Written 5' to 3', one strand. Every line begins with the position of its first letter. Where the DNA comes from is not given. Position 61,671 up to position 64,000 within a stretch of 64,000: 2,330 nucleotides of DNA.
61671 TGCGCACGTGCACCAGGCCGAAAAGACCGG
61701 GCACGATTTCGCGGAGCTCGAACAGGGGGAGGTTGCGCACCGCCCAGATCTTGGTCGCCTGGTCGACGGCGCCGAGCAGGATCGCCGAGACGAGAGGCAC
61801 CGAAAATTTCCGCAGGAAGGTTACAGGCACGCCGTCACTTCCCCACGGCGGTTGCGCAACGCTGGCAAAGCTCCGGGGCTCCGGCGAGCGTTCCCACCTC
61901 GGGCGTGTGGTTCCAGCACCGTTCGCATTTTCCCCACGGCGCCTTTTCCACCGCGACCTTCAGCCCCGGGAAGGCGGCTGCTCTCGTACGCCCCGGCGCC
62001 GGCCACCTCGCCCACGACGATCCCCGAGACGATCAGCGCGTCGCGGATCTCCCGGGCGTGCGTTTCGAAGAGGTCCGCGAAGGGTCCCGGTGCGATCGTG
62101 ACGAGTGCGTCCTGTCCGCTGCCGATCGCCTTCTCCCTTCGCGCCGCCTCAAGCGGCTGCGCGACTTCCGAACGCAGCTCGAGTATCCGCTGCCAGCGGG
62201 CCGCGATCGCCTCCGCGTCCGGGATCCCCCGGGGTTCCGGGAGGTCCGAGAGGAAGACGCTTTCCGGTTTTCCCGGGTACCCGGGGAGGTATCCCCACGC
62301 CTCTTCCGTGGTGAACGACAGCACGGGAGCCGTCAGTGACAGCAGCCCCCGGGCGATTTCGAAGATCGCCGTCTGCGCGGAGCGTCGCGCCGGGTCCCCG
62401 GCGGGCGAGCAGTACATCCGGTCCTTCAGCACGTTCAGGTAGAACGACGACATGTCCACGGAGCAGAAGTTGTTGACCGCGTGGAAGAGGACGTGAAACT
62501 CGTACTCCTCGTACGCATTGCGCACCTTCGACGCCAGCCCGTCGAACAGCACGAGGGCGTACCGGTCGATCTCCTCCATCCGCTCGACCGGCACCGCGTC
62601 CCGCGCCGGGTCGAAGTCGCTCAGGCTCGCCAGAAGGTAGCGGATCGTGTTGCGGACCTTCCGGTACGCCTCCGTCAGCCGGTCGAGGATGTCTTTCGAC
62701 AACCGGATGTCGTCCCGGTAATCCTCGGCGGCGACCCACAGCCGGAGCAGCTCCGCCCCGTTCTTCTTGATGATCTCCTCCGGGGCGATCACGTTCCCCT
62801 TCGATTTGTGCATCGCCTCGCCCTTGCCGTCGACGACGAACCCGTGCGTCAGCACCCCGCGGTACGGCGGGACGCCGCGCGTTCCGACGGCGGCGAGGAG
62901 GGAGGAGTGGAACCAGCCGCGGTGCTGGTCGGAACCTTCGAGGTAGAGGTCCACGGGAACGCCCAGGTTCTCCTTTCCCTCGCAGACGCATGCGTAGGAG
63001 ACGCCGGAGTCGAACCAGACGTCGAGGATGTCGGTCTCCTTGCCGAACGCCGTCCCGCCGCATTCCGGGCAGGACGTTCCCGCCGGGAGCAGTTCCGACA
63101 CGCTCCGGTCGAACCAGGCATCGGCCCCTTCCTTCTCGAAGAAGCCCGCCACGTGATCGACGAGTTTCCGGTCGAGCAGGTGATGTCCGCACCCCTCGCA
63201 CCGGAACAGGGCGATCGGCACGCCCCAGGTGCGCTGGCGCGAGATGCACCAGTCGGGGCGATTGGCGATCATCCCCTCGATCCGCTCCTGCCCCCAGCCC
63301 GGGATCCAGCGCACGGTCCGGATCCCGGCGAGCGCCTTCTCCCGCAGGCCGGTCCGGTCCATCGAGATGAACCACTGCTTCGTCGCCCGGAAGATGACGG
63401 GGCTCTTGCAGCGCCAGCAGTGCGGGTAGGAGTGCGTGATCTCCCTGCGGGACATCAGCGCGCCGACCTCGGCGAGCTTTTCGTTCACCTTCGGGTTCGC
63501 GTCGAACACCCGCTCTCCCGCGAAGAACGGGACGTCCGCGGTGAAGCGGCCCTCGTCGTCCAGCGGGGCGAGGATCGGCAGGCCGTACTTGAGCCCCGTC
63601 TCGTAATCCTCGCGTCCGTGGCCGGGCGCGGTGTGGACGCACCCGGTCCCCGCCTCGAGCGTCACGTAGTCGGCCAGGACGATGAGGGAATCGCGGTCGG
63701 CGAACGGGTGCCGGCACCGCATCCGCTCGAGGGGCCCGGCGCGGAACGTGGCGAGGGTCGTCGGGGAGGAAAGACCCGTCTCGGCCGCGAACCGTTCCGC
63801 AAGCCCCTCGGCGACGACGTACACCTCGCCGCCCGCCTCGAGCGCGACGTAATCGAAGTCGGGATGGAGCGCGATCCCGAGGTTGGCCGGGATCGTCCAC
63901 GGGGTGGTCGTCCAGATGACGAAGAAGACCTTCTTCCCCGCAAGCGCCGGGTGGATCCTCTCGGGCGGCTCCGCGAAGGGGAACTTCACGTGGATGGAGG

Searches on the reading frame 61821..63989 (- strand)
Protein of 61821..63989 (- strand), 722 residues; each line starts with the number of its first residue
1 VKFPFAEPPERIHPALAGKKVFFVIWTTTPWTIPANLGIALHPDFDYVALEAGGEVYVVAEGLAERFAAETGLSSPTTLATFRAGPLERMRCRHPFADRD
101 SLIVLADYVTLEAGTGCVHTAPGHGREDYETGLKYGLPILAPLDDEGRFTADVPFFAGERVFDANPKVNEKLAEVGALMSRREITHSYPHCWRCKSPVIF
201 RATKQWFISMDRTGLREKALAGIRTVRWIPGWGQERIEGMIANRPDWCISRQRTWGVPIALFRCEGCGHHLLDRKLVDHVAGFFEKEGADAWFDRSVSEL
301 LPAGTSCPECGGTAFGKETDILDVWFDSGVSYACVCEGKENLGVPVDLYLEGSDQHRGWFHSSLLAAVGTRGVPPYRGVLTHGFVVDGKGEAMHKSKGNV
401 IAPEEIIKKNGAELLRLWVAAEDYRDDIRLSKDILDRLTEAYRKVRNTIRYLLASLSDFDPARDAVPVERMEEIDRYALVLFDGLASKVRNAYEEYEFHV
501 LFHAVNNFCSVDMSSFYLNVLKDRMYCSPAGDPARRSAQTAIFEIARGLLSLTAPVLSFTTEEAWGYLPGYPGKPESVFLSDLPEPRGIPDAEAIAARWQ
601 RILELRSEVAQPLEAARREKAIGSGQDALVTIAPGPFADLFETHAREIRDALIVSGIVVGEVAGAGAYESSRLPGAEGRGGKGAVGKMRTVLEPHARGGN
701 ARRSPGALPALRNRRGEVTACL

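Call 10: search_protein_families(library=pfam, proteins=[window:61821-63989:-])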
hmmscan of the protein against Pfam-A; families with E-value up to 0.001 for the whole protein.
window:61821-63989:- (722 aa): 6 families
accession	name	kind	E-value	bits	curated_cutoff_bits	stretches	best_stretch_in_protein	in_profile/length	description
PF00133.28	tRNA-synt_1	-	3.4e-66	224.1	22.7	1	158-431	159-414/414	tRNA synthetases class I (I, L, M and V)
PF08264.19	Anticodon_1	-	7.2e-27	94.5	25.1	1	475-630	1-146/148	Anticodon-binding domain of tRNA ligase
PF09334.17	tRNA-synt_1g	-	7.8e-08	31.9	20.1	0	363-431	302-367/391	tRNA synthetases class I (M)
PF13603.12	tRNA-synt_1_2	-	1.1e-06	28.7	25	1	83-141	80-138/185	Leucyl-tRNA synthetase, editing domain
PF01921.24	tRNA-synt_1f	-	2.3e-06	27.2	27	1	382-449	272-339/360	tRNA synthetases class I (K)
PF01406.26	tRNA-synt_1e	-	0.00061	19.7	27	1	339-436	201-297/301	tRNA synthetases class I (C) catalytic domain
